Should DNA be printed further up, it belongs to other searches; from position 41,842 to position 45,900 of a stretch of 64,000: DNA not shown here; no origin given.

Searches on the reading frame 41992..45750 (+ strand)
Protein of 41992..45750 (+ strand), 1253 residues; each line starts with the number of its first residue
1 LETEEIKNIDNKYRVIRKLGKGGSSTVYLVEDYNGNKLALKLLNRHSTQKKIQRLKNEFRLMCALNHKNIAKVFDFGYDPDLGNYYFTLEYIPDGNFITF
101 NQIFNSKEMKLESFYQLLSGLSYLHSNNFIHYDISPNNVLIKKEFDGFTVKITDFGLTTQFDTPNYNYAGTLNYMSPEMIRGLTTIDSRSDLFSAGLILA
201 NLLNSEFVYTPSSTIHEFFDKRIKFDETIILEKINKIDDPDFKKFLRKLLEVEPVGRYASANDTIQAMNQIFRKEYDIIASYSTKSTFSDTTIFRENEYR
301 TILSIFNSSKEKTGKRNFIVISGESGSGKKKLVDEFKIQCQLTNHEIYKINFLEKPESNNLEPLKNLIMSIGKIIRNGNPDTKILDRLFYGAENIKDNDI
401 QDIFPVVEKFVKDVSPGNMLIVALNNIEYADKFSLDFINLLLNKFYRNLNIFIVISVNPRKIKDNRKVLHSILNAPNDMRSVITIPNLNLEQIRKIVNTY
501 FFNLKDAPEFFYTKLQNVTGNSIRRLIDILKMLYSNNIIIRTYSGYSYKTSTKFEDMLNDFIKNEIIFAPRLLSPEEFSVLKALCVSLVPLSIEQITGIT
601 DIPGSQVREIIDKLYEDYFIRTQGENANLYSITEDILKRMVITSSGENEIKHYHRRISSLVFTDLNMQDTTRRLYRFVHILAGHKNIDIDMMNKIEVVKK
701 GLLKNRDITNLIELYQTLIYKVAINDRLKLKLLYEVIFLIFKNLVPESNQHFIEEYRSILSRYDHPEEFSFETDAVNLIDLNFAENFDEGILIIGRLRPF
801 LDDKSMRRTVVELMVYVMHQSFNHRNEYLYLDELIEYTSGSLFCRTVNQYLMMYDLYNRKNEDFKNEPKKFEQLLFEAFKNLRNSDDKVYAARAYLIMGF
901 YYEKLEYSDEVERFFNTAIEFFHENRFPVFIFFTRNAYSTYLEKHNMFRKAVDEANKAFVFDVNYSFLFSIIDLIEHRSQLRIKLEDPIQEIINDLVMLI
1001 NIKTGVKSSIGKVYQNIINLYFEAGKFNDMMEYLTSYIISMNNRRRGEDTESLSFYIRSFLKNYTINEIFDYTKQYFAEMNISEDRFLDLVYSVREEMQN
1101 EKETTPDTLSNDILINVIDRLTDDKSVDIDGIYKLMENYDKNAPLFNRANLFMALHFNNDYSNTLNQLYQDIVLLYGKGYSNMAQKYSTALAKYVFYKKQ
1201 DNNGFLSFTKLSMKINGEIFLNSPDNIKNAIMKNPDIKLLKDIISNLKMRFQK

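Call 91: search_protein_families(library=padloc, proteins=[window:41992-45750:+], max_evalue=1e-10)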
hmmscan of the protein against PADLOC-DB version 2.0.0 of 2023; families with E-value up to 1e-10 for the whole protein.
window:41992-45750:+ (1253 aa): 31 families (the best 25 are shown)
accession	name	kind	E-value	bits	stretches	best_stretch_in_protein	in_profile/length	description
PDLC04138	mad6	-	2e-51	173.7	1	4-301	44-342/659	mads_6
PDLC04042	PD-T4-6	-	1.9e-39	134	1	7-275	5-276/292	-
PDLC04047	PD-T4-6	-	8.3e-39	131.6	1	4-274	3-275/327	-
PDLC04053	PD-T4-6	-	2.2e-38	130.4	1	9-275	7-275/311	-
PDLC04060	PD-T4-6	-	3.1e-38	129.9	1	9-298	6-294/486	-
PDLC04054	PD-T4-6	-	4.3e-35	119.7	1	9-271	9-273/347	-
PDLC04061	PD-T4-6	-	1.2e-32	112.1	1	10-284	15-296/510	-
PDLC04048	PD-T4-6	-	4.5e-30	103.2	1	8-214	7-217/354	-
PDLC03920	MkoA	-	7.3e-30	102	1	5-276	3-282/1112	-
PDLC04057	PD-T4-6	-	8.4e-30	102.1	1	8-283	5-282/443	-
PDLC04055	PD-T4-6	-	2.5e-28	97.1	1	12-310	71-376/496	-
PDLC04043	PD-T4-6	-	1.3e-23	81.8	1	9-273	13-279/452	-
PDLC04050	PD-T4-6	-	1.6e-23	81.4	1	12-213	64-270/480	-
PDLC04044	PD-T4-6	-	5.1e-23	79.8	1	9-279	30-300/372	-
PDLC02375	Stk2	-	7.8e-22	75.7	1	15-205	128-316/500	-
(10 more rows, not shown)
